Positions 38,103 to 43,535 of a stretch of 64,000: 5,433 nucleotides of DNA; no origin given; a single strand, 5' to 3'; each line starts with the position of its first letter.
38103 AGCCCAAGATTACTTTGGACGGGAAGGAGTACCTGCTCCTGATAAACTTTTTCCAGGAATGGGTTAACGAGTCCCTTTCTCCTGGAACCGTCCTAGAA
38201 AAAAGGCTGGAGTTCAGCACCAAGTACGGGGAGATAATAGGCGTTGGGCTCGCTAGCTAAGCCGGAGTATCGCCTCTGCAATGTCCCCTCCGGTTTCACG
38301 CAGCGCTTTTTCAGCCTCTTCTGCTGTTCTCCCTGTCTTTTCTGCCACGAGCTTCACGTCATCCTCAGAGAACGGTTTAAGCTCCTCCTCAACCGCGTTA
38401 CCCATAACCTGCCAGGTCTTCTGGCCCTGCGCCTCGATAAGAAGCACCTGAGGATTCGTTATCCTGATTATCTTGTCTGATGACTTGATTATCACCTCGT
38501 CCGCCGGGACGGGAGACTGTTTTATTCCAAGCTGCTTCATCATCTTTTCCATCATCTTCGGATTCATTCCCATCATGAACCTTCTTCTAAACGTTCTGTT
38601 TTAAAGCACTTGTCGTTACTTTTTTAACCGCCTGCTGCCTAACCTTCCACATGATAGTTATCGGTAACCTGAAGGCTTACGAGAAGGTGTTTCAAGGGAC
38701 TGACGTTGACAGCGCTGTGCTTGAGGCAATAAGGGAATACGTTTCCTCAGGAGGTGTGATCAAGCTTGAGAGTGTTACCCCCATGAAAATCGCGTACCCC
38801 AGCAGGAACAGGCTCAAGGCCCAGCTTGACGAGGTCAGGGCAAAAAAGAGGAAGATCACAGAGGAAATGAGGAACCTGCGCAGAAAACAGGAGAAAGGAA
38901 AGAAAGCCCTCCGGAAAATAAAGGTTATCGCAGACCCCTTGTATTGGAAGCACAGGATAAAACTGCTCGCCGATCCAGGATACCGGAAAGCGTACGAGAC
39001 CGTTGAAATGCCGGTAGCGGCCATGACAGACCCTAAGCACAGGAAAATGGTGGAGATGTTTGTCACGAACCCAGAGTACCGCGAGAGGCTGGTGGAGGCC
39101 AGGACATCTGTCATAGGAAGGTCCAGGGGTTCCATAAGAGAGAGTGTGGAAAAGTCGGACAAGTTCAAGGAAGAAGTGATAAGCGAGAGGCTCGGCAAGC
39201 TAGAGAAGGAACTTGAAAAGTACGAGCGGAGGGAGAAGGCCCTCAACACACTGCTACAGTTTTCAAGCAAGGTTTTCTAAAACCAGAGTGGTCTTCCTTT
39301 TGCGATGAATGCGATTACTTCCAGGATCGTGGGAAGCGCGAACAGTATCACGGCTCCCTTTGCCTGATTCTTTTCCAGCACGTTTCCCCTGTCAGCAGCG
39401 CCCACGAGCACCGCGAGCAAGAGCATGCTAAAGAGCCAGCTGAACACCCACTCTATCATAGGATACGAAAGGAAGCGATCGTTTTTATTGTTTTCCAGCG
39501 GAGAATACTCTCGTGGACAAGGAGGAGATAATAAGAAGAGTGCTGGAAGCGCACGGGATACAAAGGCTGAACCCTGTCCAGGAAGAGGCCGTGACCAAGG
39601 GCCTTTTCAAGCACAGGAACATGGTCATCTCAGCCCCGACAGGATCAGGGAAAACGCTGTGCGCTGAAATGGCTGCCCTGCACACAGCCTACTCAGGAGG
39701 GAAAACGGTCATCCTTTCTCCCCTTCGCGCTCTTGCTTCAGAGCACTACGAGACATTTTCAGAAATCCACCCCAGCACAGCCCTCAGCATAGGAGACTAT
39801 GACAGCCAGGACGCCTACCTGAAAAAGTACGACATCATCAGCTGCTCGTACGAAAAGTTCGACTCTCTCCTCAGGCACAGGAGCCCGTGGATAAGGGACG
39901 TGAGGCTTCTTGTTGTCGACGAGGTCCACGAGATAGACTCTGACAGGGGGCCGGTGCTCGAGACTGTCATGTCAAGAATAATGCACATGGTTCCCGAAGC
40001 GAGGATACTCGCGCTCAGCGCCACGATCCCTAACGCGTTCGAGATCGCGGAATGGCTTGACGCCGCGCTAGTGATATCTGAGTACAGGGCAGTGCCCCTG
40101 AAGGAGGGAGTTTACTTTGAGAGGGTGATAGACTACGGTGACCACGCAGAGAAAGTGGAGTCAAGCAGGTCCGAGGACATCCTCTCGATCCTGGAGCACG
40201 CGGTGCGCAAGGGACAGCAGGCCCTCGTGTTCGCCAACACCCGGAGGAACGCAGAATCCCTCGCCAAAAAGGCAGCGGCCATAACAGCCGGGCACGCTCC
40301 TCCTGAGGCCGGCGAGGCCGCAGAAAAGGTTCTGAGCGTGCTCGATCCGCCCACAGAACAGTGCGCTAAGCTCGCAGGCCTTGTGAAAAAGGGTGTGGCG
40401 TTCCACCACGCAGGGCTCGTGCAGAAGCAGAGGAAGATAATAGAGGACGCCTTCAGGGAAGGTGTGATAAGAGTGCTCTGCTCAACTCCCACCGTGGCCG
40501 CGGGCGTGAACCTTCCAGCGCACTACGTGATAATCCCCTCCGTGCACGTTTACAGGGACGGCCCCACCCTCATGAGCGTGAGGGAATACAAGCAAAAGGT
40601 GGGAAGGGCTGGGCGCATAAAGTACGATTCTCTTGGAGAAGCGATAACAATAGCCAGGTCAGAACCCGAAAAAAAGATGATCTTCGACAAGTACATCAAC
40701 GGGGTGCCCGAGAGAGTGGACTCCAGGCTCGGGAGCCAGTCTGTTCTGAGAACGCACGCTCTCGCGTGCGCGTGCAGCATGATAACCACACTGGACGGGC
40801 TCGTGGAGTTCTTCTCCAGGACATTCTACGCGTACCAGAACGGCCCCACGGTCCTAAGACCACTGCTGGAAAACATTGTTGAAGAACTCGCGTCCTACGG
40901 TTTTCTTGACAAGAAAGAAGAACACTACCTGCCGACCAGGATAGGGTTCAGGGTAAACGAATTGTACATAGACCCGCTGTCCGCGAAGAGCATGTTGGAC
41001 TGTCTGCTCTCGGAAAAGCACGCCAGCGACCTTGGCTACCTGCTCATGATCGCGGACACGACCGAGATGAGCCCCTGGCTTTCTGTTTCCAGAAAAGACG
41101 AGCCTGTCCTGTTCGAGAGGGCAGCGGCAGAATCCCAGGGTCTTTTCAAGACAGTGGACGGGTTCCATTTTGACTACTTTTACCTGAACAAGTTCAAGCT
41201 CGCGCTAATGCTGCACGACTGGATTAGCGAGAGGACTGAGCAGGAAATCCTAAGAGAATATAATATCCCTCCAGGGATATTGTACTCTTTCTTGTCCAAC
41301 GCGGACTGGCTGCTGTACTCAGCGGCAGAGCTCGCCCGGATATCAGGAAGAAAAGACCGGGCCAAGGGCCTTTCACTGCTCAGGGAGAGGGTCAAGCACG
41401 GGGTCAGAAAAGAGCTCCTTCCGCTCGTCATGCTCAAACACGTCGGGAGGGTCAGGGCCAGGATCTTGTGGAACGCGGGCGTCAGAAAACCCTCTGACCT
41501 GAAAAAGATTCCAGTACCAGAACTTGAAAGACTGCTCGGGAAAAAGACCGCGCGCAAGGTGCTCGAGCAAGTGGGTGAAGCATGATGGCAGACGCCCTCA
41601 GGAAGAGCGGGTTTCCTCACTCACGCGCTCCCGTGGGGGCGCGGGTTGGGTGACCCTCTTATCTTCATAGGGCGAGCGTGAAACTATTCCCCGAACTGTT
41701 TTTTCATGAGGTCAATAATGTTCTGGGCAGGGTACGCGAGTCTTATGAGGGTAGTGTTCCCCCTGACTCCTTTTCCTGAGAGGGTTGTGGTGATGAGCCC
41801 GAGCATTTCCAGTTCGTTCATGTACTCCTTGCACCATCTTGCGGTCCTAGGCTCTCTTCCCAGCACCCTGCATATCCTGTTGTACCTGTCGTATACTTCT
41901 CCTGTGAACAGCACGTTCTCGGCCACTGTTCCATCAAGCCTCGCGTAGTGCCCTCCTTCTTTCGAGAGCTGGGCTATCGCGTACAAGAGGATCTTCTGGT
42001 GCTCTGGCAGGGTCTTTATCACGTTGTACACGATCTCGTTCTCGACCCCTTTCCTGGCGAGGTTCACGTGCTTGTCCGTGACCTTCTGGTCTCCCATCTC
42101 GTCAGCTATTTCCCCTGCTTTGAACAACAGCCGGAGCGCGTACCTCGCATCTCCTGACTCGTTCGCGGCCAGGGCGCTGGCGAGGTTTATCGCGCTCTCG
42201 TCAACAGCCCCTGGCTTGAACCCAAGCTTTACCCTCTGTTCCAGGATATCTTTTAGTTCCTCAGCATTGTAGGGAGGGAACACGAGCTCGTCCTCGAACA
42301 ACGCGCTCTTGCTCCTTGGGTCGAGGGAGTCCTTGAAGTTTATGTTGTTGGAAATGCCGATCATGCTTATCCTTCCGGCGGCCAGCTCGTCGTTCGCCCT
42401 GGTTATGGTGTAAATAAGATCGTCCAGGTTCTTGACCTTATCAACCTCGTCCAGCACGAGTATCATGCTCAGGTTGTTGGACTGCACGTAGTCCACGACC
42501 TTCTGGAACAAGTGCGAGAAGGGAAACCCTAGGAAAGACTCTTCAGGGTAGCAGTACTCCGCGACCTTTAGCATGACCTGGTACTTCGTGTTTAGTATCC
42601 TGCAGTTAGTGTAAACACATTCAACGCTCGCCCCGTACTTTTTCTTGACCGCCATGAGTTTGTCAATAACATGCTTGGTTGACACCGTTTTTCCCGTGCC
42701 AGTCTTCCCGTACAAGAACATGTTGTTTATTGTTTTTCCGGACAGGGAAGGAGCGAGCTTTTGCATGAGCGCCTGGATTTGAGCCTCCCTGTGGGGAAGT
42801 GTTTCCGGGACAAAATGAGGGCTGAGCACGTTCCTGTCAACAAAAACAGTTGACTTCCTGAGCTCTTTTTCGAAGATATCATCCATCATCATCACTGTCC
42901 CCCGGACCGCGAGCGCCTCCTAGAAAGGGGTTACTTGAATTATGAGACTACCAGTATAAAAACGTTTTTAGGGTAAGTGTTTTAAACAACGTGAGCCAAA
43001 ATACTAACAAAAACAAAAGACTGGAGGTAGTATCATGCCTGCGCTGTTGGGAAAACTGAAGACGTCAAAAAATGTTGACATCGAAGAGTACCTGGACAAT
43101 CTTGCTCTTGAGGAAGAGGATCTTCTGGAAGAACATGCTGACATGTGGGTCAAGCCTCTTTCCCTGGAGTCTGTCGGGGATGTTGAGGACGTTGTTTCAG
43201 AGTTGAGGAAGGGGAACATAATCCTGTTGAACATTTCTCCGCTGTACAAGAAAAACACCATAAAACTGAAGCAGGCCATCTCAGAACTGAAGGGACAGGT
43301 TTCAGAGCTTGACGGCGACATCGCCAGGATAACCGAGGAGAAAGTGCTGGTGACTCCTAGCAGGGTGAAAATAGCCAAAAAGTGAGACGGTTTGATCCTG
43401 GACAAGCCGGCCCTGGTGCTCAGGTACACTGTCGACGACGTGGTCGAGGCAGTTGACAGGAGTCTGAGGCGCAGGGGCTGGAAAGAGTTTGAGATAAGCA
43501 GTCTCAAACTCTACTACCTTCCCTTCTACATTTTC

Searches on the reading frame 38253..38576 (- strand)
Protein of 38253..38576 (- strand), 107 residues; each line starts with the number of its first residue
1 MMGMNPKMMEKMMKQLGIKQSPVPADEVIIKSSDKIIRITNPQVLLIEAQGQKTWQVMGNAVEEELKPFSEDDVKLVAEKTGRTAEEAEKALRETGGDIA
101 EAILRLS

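Call 13: search_protein_families(library=pfam, proteins=[window:38253-38576:-])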
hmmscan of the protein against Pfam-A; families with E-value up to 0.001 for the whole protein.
window:38253-38576:- (107 aa): 2 families
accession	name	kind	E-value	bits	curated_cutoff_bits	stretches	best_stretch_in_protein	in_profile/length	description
PF01849.23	NAC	-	4.2e-13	49.4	21.3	1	6-64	1-57/57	NAC domain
PF19026.7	UBA_HYPK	-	3.2e-08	33.2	27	1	71-106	5-40/41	HYPK UBA domain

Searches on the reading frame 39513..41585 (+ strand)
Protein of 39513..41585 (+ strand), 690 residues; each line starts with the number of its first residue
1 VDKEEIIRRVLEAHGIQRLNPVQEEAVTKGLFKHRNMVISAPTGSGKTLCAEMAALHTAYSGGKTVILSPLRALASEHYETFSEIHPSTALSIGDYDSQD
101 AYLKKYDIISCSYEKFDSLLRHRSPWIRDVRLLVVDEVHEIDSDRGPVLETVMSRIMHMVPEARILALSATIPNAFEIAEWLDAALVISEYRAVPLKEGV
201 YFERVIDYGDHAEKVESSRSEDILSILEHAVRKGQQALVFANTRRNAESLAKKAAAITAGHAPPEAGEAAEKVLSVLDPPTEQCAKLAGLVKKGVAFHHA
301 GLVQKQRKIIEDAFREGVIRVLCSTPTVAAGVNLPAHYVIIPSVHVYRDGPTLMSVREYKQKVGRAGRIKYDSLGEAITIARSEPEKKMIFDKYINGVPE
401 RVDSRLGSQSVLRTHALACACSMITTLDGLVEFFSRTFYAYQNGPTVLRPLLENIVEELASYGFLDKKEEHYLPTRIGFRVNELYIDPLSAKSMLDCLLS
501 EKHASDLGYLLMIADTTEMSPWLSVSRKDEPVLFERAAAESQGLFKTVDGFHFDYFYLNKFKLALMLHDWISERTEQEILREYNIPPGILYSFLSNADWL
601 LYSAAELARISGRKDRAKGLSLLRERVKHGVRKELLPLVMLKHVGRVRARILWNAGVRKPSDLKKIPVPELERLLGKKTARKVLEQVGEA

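Call 37: search_protein_families(library=pfam, proteins=[window:39513-41585:+], max_evalue=0.00001)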
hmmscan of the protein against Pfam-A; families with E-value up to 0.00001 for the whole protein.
window:39513-41585:+ (690 aa): 6 families
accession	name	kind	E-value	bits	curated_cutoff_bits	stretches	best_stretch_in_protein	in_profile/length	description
PF00270.35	DEAD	-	1.1e-32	113.5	26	1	20-174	1-162/167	DEAD/DEAH box helicase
PF21280.2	Helicase_dom4_arc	-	1.6e-26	93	27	1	507-630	1-125/125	Archaeal helicase, domain 4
PF04851.21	ResIII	-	7.8e-16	58.9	22.5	1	18-173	3-163/164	Type III restriction enzyme, res subunit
PF00271.37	Helicase_C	-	2.2e-13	50.9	23.5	1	232-370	13-110/110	Helicase conserved C-terminal domain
PF22527.2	DEXQc_Suv3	-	7.5e-06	26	27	0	38-147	17-112/154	DEXQ-box helicase domain of Suv3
PF13245.12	AAA_19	-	9.9e-06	26.2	25.1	0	23-150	1-112/134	AAA domain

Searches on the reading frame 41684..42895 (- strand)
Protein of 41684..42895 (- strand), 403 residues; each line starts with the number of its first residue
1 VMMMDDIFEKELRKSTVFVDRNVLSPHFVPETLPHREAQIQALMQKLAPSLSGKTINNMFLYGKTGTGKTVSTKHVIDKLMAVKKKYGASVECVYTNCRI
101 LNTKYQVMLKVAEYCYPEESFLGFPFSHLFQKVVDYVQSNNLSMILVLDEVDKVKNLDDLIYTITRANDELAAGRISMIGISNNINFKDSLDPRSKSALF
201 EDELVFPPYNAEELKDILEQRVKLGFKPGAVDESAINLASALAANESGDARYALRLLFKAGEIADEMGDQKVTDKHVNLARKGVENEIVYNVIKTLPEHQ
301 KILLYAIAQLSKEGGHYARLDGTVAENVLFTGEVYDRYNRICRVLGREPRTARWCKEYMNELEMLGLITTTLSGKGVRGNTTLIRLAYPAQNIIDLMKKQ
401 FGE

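Call 13: search_protein_families(library=pfam, proteins=[window:41684-42895:-])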
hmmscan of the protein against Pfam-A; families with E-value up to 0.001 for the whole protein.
window:41684-42895:- (403 aa): 9 families
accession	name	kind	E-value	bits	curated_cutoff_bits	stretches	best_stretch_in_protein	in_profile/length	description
PF09079.17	Cdc6_C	-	1.1e-22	80.2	25.1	1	292-394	2-94/96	CDC6, C terminal winged helix domain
PF22703.2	Cdc6_lid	-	2.1e-22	79.2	27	1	215-281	1-67/68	Cdc6 AAA+ ATPase-type lid domain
PF13401.12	AAA_22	-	2.2e-07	31.7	27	1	58-168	7-109/130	AAA domain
PF13191.12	AAA_16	-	4e-07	31.1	32.6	1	33-86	2-51/167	AAA ATPase domain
PF00931.28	NB-ARC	-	1.6e-06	28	23.5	1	42-162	3-120/248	NB-ARC domain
PF22606.2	Cdc6-ORC-like_ATPase_lid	-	5.5e-06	26.6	27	1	209-264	1-56/60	Cdc6/ORC-like, ATPase lid domain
PF24883.2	NPHP3_N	-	6.7e-05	23.6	24.8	0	58-98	24-58/164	Nephrocystin 3, N-terminal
PF00004.35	AAA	-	0.00012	23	21.2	1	59-193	1-116/131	ATPase family associated with various cellular activities (AAA)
PF05673.19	DUF815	-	0.00031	20.4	23.8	1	32-80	29-77/249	Protein of unknown function (DUF815)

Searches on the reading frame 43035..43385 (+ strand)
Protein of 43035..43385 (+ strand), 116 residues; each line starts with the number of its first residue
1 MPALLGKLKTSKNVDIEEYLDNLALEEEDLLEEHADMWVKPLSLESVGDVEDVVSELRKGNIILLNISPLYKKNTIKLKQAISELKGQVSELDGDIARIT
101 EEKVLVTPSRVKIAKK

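Call 37: search_protein_families(library=pfam, proteins=[window:43035-43385:+], max_evalue=0.00001)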
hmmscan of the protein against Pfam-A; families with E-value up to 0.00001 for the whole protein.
window:43035-43385:+ (116 aa): 1 family
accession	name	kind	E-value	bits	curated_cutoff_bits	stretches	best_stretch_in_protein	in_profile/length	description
PF04472.17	SepF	-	1.1e-13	51.7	27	1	39-113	1-72/72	Cell division protein SepF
